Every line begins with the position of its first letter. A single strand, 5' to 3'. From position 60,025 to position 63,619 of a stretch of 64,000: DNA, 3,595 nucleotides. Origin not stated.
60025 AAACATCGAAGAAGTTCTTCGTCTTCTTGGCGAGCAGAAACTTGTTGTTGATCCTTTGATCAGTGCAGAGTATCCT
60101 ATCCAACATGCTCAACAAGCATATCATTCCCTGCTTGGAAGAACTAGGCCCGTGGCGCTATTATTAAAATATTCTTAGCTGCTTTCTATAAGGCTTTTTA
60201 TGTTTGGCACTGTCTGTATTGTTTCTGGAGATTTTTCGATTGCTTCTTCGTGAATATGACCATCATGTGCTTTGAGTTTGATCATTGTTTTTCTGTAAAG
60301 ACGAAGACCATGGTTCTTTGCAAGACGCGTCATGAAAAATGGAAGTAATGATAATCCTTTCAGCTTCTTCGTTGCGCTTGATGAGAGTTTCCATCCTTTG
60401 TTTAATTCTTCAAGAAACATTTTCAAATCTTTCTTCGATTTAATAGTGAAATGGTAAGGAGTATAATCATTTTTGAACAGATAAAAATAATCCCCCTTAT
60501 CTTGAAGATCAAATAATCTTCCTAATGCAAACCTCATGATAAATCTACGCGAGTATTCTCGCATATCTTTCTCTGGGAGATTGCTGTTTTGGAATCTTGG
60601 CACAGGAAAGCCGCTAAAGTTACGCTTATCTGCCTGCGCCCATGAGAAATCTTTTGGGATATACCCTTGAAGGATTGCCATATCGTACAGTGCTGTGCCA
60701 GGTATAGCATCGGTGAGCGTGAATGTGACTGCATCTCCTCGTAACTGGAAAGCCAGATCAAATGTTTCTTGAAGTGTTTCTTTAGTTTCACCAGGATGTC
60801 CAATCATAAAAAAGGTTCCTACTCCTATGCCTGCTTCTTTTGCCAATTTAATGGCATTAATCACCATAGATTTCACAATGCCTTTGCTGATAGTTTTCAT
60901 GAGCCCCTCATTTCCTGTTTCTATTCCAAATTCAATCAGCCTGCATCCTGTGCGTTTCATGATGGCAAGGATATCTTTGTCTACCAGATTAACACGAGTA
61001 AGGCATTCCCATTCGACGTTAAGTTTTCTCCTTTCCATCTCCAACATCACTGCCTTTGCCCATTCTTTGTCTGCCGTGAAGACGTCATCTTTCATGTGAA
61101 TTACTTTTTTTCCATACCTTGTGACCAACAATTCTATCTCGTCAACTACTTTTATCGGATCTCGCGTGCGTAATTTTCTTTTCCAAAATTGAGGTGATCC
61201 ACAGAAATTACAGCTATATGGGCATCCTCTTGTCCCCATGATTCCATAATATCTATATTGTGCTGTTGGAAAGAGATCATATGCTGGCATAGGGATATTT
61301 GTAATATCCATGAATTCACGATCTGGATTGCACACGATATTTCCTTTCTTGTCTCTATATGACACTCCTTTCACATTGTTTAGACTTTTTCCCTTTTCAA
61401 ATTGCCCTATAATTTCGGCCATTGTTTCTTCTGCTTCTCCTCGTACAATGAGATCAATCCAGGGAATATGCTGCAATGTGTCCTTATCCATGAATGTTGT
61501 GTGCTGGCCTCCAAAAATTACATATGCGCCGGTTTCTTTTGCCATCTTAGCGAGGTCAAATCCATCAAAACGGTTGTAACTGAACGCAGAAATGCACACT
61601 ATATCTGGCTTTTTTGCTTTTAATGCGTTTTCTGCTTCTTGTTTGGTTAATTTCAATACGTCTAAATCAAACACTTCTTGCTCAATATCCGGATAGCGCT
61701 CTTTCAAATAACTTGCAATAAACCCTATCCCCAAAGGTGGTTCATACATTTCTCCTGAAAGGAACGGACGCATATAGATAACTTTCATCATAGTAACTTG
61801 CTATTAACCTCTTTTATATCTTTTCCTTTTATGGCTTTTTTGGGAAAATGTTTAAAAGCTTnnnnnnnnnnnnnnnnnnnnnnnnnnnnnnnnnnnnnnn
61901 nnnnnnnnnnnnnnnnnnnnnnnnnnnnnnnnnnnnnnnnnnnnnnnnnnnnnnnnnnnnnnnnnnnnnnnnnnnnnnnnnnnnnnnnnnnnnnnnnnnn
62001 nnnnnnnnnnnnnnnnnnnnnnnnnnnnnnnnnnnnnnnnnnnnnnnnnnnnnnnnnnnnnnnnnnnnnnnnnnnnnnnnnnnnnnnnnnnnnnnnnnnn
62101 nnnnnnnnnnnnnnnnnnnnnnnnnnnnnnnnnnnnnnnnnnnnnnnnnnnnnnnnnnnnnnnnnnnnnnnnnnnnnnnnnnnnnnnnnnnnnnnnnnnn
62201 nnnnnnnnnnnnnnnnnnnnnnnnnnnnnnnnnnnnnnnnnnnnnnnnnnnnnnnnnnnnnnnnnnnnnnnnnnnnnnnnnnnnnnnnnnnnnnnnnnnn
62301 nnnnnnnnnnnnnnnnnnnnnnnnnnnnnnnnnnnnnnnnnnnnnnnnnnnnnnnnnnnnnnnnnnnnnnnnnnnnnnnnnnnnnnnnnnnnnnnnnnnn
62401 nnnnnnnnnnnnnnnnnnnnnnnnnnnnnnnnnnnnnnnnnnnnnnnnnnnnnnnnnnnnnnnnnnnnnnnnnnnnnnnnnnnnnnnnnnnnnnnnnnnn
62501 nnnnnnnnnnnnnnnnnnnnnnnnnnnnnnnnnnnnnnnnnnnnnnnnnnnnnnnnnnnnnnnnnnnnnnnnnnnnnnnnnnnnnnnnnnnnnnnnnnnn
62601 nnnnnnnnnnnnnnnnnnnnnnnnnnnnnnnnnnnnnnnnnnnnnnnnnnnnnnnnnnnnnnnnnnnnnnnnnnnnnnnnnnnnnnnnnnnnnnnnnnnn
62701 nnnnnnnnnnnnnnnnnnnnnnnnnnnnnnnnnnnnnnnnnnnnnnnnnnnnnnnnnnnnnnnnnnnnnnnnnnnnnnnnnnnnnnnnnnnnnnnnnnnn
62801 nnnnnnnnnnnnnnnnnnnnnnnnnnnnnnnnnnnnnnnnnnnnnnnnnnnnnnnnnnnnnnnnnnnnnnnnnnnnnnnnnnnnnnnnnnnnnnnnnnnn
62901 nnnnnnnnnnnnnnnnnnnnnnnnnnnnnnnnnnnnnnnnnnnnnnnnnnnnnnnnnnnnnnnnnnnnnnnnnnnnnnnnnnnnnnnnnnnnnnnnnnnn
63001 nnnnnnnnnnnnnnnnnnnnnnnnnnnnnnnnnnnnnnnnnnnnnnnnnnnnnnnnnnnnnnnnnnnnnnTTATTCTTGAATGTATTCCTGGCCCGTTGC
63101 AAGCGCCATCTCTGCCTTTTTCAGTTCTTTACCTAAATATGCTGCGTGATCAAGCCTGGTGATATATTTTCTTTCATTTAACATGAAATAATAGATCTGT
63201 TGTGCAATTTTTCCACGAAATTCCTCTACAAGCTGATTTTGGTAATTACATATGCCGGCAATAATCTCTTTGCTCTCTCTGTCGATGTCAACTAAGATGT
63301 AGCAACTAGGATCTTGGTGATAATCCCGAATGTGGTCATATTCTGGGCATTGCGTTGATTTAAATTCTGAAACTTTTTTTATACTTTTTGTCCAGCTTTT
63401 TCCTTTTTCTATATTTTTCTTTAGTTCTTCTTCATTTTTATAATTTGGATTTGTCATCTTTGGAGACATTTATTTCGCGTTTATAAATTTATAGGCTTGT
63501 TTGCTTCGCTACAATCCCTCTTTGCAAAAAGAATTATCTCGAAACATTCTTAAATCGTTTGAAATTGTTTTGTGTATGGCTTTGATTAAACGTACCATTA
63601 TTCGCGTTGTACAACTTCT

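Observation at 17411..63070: ~46-kb protein-glycosylation island: AglB, GlcNAc-1-P transferase, ~20 glycosyltransferases, two flippases, three Dol-P-sugar synthases paired with GT-C enzymes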

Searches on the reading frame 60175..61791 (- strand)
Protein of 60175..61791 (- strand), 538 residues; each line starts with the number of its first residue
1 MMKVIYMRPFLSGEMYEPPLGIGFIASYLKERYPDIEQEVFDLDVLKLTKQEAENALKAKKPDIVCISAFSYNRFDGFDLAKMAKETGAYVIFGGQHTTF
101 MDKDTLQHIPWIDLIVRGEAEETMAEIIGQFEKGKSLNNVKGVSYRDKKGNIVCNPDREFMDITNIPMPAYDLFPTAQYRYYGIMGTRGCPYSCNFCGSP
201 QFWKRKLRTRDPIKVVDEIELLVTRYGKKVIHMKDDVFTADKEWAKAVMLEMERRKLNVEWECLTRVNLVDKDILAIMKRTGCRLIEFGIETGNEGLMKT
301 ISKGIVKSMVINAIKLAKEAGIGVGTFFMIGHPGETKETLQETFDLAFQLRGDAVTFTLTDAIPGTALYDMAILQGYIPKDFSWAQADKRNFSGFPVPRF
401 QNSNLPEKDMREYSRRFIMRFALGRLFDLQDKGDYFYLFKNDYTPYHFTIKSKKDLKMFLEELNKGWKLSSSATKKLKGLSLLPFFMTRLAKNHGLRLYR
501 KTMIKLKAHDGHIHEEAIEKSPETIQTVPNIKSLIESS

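Call 6: search_protein_families(library=pfam, proteins=[window:60175-61791:-], max_evalue=0.001)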
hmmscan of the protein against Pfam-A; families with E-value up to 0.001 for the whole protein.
window:60175-61791:- (538 aa): 2 families
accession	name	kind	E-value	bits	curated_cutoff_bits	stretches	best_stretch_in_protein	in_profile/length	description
PF04055.27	Radical_SAM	-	1.3e-25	90.9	29.5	1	187-347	4-166/166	Radical SAM superfamily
PF02310.24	B12-binding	-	1.9e-13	50.7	32.1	1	16-127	11-120/121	B12 binding domain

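Call 18: search_protein_families(library=ncbifam, proteins=[window:60175-61791:-], max_evalue=0.0001)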
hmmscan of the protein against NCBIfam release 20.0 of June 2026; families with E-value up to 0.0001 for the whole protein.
window:60175-61791:- (538 aa): 28 families (the best 25 are shown)
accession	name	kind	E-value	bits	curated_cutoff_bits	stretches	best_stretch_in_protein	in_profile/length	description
TIGR02026.1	BchE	equivalog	2.7e-56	191.4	481.35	1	18-375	21-390/497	magnesium-protoporphyrin IX monomethyl ester anaerobic oxidative cyclase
TIGR03471.1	HpnJ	equivalog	1.5e-52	179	577.6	1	81-421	88-432/472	hopanoid biosynthesis associated radical SAM protein HpnJ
NF050148.1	rSAM_ApyD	equivalog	8.2e-48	163.2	750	1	52-349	65-365/645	RiPP biosynthesis radical SAM protein ApyD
TIGR04072.2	rSAM_ladder_B12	equivalog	6.5e-43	147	360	1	19-383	18-383/443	lipid biosynthesis B12-binding/radical SAM protein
TIGR04479.1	bcpD_PhpK_rSAM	subfamily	4.1e-36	124.4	600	1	115-349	175-408/504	PhpK family radical SAM P-methyltransferase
TIGR04014.1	B12_SAM_MJ_0865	equivalog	7.3e-35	120.6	360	1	56-373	33-359/434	methyl-coenzyme M reductase glutamine C-methyltransferase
TIGR04385.1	B12_rSAM_cofa1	equivalog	3e-34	119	450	1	90-346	101-360/438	B12 lower ligand biosynthesis radical SAM protein BzaD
TIGR04367.1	HpnR_B12_rSAM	equivalog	1e-31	110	650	1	18-369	21-370/490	hopanoid C-3 methylase HpnR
TIGR03975.1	rSAM_ocin_1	subfamily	1.8e-31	109.3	281.85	1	52-346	119-426/606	RiPP maturation radical SAM C-methyltransferase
TIGR04013.1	B12_SAM_MJ_1487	hypoth_equivalog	3.2e-31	108.5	251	2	50-222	32-192/382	TIGR04013 family B12-binding domain/radical SAM domain-containing protein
NF038361.1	rSAM_Sden_1168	equivalog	4.1e-31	108.1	575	1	46-379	125-480/560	Sden_1168 family B12-binding radical SAM P-methyltransferase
NF033070.1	rSAM_AprD4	equivalog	7.8e-25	87.7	500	1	158-381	165-399/456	AprD4 family radical SAM diol-dehydratase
TIGR04190.1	B12_SAM_Ta0216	equivalog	8.1e-25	87.4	500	1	14-350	34-394/554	TIGR04190 family B12-binding domain/radical SAM domain protein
NF033712.0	B12_rSAM_KedN5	subfamily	2.8e-24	85.3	700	1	19-249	17-265/624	KedN5 family methylcobalamin-dependent radical SAM C-methyltransferase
TIGR04295.1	B12_rSAM_oligo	hypoth_equivalog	5.7e-18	64.8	400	1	80-298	93-309/422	TIGR04295 family B12-binding domain-containing radical SAM protein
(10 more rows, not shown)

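Call 72: find_related_loci(query=window:60175-61791:-, collection=metagenome_contigs, flank=10000)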
Query window:60175-61791:- (538 aa) in metagenome_contigs; peptide patterns used: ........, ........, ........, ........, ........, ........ (x = any residue, [..] = any of these).
76 stretches matched a pattern; 2 encode a relative of the query (tblastn E <= 1e-3); 2 distinct loci.
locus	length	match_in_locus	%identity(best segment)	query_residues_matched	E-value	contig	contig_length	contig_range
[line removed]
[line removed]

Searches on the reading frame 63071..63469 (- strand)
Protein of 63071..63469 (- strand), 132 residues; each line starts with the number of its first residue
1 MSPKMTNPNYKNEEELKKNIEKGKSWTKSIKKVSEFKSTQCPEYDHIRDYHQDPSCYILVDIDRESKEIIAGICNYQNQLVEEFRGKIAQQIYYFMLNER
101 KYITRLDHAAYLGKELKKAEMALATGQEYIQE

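Call 6: search_protein_families(library=pfam, proteins=[window:63071-63469:-], max_evalue=0.001)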
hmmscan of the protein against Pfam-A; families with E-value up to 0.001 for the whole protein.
window:63071-63469:- (132 aa): 1 family
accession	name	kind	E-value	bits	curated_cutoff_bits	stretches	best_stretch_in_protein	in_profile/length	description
PF14251.12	PterinBD-DUF4346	-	2.4e-17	63.9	29.6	1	52-132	1-86/86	PterinBD-DUF4346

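Call 21: find_encoding_contigs(protein=window:63071-63469:-, flank=10000, max_places=4)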
Protein window:63071-63469:- (132 aa): 14 contigs read that carry it; 4 places shown.
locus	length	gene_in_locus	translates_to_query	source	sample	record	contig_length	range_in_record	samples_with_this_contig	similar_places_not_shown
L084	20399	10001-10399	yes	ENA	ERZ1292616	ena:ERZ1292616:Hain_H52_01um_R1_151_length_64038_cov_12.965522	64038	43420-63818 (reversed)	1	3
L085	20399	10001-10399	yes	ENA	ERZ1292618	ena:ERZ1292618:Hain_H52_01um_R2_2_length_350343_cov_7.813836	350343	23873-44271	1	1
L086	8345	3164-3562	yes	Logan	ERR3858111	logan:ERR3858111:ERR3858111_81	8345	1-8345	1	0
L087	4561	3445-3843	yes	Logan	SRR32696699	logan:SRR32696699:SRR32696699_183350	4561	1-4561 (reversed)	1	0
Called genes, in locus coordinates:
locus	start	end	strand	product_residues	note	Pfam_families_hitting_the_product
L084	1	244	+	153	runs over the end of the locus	?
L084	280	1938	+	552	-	PF13231:PMT_2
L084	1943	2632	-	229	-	PF00702:Hydrolase, PF13419:HAD_2 (weak)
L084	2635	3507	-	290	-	-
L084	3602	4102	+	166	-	PF05523:FdtA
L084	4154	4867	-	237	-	PF00551:Formyl_trans_N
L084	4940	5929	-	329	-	PF04055:Radical_SAM, PF13186:SPASM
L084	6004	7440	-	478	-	-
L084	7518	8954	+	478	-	PF13727:CoA_binding_3, PF17836:PglD_N (weak), PF00106:adh_short (weak), PF01073:3Beta_HSD, PF01370:Epimerase, PF02719:Polysacc_synt_2, PF04321:RmlD_sub_bind, PF16363:GDP_Man_Dehyd, +3 more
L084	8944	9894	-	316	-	PF03706:LPG_synthase_TM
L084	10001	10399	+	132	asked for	PF14251:PterinBD-DUF4346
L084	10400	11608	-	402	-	PF13439:Glyco_transf_4, PF13579:Glyco_trans_4_4, PF20706:GT4-conflict, PF00534:Glycos_transf_1, PF13692:Glyco_trans_1_4, PF13524:Glyco_trans_1_2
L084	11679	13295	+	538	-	PF02310:B12-binding, PF04055:Radical_SAM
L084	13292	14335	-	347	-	PF00107:ADH_zinc_N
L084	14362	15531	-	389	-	PF13439:Glyco_transf_4, PF13579:Glyco_trans_4_4, PF00534:Glycos_transf_1, PF13692:Glyco_trans_1_4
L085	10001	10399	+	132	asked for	PF14251:PterinBD-DUF4346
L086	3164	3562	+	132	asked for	PF14251:PterinBD-DUF4346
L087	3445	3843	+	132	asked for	PF14251:PterinBD-DUF4346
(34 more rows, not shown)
